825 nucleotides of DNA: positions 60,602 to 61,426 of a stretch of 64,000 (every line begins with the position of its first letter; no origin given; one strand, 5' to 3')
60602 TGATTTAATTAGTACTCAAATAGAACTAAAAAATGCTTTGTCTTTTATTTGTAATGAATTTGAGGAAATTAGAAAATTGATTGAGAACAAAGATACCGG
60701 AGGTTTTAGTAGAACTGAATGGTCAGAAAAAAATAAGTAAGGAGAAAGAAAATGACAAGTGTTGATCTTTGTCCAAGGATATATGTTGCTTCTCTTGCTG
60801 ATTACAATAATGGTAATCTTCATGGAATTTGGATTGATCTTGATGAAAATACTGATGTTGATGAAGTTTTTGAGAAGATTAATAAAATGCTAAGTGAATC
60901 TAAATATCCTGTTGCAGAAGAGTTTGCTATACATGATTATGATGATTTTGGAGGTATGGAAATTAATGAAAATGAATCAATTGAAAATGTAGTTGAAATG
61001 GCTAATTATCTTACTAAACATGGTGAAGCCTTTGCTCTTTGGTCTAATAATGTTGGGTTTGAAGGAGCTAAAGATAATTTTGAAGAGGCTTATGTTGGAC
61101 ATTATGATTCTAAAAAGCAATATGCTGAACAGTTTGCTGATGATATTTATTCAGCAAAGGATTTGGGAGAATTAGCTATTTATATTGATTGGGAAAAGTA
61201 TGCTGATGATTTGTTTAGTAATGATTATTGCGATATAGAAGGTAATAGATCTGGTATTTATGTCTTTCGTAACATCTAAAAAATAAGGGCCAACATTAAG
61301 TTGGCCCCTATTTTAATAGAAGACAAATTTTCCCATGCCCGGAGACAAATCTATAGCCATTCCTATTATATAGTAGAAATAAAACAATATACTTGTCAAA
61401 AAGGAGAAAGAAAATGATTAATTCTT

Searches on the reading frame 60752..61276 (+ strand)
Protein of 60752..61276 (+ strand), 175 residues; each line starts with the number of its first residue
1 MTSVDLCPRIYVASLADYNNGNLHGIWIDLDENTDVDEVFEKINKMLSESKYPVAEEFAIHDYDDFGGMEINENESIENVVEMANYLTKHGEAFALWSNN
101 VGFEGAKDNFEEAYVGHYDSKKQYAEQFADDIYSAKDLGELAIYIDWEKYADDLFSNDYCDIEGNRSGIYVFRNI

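Call 32: search_protein_families(library=phrogs, proteins=[window:60752-61276:+], max_evalue=0.001)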
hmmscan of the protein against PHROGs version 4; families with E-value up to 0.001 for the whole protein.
window:60752-61276:+ (175 aa): 1 family
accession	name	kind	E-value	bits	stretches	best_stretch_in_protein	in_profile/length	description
phrog_2059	-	moron, auxiliary metabolic gene and host takeover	1.4e-34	121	1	8-174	3-180/181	anti-restriction protein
